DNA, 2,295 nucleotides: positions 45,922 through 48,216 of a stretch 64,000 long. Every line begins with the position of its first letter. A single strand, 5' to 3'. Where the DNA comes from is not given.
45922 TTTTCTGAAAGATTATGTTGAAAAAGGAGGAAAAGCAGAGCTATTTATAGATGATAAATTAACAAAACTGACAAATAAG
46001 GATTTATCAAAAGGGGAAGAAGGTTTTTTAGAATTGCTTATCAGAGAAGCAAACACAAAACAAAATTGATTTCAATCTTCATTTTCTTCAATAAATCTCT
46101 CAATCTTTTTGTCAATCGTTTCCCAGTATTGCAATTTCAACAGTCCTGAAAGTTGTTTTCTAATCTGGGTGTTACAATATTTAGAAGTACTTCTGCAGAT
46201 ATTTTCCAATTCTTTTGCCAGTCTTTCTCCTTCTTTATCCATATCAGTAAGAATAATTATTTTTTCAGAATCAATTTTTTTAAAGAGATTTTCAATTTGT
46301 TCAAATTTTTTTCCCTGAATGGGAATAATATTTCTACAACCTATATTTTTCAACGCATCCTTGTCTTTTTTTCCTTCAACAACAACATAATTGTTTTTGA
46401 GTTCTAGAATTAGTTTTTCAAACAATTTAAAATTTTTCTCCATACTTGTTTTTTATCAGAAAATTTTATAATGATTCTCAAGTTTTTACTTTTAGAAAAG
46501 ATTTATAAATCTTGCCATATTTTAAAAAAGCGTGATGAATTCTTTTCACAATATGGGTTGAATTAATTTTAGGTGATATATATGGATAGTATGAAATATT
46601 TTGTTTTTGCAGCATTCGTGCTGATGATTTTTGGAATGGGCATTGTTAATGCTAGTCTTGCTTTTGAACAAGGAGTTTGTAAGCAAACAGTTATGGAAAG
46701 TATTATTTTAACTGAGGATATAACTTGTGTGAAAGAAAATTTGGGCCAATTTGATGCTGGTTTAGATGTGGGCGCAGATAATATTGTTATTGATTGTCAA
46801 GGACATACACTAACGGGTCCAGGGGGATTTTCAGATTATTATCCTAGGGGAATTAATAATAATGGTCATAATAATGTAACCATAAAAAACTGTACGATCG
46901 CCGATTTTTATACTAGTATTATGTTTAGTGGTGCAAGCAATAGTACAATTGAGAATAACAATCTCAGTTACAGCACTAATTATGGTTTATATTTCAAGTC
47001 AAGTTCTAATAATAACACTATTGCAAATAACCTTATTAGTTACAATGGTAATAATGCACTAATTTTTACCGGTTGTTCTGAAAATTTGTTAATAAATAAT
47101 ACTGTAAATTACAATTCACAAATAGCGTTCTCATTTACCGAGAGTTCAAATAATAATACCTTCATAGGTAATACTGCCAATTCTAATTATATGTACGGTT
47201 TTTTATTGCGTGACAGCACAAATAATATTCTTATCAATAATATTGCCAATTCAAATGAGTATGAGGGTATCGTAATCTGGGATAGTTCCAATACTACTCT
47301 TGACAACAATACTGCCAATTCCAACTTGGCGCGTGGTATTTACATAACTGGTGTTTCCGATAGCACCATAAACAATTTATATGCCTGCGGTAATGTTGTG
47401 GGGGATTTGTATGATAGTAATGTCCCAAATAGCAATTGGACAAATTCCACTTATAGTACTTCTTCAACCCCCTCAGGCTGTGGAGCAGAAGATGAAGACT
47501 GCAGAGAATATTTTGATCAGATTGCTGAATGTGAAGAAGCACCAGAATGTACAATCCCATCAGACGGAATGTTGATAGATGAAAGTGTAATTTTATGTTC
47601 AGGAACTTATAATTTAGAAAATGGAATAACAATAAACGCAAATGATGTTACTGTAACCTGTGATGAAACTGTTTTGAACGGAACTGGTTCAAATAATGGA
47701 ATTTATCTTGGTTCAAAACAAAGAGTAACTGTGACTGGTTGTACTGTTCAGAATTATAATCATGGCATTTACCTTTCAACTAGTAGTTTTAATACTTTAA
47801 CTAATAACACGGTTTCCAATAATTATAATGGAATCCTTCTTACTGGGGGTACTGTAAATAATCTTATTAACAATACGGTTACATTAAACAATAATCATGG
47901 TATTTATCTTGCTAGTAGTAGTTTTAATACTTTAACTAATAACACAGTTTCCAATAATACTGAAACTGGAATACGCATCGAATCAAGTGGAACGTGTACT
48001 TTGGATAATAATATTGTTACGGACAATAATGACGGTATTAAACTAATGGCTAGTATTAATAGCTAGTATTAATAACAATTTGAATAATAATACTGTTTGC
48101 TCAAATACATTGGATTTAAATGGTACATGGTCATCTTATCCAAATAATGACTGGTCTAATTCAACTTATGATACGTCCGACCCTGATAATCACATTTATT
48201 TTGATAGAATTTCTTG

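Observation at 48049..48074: A 13-bp perfect tandem duplication frameshifts a roughly 2,100-aa beta-helix surface protein gene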

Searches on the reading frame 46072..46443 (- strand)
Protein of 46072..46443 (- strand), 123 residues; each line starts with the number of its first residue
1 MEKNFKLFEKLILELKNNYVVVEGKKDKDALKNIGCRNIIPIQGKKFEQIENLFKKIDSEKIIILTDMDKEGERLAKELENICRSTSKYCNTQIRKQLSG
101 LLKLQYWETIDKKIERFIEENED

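Call 53: find_encoding_contigs(protein=window:46072-46443:-, flank=8000, max_places=10)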
Protein window:46072-46443:- (123 aa): 12 contigs read that carry it; 7 places shown.
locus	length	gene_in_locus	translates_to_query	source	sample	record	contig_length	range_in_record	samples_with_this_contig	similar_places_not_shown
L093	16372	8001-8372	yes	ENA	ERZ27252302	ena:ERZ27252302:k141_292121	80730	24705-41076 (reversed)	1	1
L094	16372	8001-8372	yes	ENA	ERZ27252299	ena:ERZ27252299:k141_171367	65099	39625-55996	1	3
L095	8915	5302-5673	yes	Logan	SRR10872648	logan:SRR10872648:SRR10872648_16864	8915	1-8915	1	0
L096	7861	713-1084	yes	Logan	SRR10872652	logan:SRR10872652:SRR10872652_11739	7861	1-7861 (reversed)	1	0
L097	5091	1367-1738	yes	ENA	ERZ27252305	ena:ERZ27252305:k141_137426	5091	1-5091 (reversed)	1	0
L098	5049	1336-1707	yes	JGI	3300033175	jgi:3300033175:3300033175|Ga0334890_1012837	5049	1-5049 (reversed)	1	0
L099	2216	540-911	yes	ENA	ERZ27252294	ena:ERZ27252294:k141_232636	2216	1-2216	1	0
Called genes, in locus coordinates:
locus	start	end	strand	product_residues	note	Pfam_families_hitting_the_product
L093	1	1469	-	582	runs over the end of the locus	PF01411:tRNA-synt_2c, PF07973:tRNA_SAD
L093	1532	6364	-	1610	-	PF05048:NosD, PF13229:Beta_helix, PF05048:NosD, PF13229:Beta_helix, PF05048:NosD, PF13229:Beta_helix, PF05048:NosD, PF13229:Beta_helix, +2 more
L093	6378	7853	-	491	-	-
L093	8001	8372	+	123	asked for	PF01751:Toprim, PF13662:Toprim_4 (weak)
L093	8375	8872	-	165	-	-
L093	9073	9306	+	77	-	-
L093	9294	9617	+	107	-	PF04032:Rpr2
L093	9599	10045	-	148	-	-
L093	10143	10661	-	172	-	PF01569:PAP2, PF14378:PAP2_3 (weak)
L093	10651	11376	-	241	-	-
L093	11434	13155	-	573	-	-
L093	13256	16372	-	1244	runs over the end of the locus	-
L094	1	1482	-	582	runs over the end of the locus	PF01411:tRNA-synt_2c, PF07973:tRNA_SAD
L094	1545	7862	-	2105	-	PF05048:NosD, PF13229:Beta_helix, PF05048:NosD, PF13229:Beta_helix, PF05048:NosD, PF13229:Beta_helix, PF05048:NosD, PF13229:Beta_helix, +6 more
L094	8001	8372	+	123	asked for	PF01751:Toprim, PF13662:Toprim_4 (weak)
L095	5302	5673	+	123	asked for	PF01751:Toprim, PF13662:Toprim_4 (weak)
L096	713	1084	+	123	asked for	PF01751:Toprim, PF13662:Toprim_4 (weak)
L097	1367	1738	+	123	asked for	PF01751:Toprim, PF13662:Toprim_4 (weak)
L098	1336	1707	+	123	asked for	PF01751:Toprim, PF13662:Toprim_4 (weak)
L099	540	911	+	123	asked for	PF01751:Toprim, PF13662:Toprim_4 (weak)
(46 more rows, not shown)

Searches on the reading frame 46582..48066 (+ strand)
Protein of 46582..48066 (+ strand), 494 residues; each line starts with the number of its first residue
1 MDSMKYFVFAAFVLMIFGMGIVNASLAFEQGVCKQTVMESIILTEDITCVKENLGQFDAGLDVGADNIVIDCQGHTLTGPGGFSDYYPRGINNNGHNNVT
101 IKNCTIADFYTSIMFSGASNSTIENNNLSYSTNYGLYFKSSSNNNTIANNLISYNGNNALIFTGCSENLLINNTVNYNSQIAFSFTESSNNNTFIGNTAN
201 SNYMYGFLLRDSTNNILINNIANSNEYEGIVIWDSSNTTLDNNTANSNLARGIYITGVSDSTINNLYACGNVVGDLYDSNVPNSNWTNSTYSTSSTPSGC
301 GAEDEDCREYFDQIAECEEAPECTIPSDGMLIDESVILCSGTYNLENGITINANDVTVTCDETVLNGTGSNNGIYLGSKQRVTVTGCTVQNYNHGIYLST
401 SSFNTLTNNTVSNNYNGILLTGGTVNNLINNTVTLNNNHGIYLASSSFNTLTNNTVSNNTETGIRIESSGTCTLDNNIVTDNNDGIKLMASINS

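Call 8: search_protein_families(library=pfam, proteins=[window:46582-48066:+], max_evalue=0.001)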
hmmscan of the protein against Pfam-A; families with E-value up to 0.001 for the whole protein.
window:46582-48066:+ (494 aa): 2 families
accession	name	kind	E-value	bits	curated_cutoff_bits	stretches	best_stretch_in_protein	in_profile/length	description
PF13229.12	Beta_helix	-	3.8e-44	150.5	25.9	3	90-244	2-157/158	Right handed beta helix region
PF05048.19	NosD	-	9.8e-41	140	23.6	3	341-491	14-158/212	Periplasmic copper-binding protein (NosD)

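Call 14: list_cluster_members(proteins=[P0001, window:46582-48066:+, window:48080-52912:+])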
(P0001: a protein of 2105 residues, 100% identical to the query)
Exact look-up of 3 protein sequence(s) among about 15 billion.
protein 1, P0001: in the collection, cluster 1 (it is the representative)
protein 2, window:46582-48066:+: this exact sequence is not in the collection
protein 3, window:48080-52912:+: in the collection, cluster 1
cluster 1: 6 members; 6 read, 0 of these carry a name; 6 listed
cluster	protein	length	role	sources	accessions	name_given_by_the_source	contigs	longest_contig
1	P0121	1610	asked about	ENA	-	-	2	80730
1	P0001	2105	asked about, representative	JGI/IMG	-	-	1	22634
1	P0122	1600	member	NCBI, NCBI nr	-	-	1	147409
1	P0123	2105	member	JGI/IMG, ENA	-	-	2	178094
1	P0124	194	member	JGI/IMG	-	-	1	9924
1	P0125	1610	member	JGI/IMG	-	-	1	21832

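Call 16: find_encoding_contigs(protein=P0123, flank=10000, max_places=10)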
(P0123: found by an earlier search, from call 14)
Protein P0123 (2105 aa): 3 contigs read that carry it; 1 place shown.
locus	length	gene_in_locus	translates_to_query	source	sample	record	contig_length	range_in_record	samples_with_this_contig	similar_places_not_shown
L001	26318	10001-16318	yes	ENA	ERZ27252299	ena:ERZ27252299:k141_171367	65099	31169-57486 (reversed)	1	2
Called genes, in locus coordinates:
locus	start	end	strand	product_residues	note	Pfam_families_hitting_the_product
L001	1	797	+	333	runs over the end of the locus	-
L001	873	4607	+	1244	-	-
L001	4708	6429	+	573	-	-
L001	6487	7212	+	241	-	-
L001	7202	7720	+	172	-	PF01569:PAP2, PF14378:PAP2_3 (weak)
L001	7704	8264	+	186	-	-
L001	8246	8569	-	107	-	PF04032:Rpr2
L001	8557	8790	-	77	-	-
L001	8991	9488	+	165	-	-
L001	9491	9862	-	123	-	PF01751:Toprim, PF13662:Toprim_4 (weak)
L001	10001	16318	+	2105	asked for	PF05048:NosD, PF13229:Beta_helix, PF05048:NosD, PF13229:Beta_helix, PF05048:NosD, PF13229:Beta_helix, PF05048:NosD, PF13229:Beta_helix, +6 more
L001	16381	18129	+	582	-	PF01411:tRNA-synt_2c, PF07973:tRNA_SAD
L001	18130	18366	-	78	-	-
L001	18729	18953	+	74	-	-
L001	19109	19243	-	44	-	-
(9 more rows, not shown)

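Call 17: find_encoding_contigs(protein=P0121, flank=10000, max_places=10)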
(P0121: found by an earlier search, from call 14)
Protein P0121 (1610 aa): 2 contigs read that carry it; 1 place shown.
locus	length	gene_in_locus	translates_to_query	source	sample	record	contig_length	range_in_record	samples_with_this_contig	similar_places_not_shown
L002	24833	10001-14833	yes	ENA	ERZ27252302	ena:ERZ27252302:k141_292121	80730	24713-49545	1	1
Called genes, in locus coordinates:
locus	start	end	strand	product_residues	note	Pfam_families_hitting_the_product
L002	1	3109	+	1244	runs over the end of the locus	-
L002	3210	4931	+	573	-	-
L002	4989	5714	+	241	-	-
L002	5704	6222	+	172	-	PF01569:PAP2, PF14378:PAP2_3 (weak)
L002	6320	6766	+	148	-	-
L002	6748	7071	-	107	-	PF04032:Rpr2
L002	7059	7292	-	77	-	-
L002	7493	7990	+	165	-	-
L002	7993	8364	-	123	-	PF01751:Toprim, PF13662:Toprim_4 (weak)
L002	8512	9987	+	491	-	-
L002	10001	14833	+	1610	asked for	PF05048:NosD, PF13229:Beta_helix, PF05048:NosD, PF13229:Beta_helix, PF05048:NosD, PF13229:Beta_helix, PF05048:NosD, PF13229:Beta_helix, +2 more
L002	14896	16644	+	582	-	PF01411:tRNA-synt_2c, PF07973:tRNA_SAD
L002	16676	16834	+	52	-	-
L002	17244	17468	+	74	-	-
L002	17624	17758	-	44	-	-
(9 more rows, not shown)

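Call 18: find_encoding_contigs(protein=P0122, flank=10000, max_places=10)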
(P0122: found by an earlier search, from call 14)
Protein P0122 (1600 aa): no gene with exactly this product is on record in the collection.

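Call 19: find_encoding_contigs(protein=P0125, flank=10000, max_places=10)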
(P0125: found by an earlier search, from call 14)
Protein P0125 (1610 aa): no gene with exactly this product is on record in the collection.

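Call 25: find_encoding_contigs(protein=window:46591-48066:+, flank=10000, max_places=10)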
Protein window:46591-48066:+ (491 aa): 1 contig read that carries it; 1 place shown.
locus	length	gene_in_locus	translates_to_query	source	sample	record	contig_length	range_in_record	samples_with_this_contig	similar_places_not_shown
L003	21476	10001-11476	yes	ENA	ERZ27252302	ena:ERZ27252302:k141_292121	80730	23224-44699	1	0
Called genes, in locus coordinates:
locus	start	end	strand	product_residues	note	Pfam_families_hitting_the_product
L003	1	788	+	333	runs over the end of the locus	-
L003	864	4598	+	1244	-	-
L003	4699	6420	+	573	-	-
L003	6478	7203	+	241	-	-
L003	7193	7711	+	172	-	PF01569:PAP2, PF14378:PAP2_3 (weak)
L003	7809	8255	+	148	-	-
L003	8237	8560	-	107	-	PF04032:Rpr2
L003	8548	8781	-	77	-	-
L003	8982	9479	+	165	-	-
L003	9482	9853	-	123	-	PF01751:Toprim, PF13662:Toprim_4 (weak)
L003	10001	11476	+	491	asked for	-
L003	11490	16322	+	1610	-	PF05048:NosD, PF13229:Beta_helix, PF05048:NosD, PF13229:Beta_helix, PF05048:NosD, PF13229:Beta_helix, PF05048:NosD, PF13229:Beta_helix, +2 more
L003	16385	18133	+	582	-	PF01411:tRNA-synt_2c, PF07973:tRNA_SAD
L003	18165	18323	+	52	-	-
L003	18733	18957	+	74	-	-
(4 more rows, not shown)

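Call 27: find_encoding_contigs(protein=P0124, flank=10000)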
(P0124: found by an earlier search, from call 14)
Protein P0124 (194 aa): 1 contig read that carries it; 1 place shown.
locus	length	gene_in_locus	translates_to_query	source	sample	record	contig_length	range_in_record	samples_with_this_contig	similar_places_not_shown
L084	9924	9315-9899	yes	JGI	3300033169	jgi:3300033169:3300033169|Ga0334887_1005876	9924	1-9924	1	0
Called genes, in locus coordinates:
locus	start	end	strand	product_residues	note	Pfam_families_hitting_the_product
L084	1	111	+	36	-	?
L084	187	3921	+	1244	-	-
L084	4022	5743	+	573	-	-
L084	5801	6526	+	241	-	-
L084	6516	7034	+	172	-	PF01569:PAP2, PF14378:PAP2_3 (weak)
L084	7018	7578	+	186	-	-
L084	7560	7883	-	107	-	PF04032:Rpr2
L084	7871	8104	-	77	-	-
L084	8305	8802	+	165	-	-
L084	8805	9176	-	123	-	PF01751:Toprim, PF13662:Toprim_4 (weak)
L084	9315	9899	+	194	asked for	PF05048:NosD, PF13229:Beta_helix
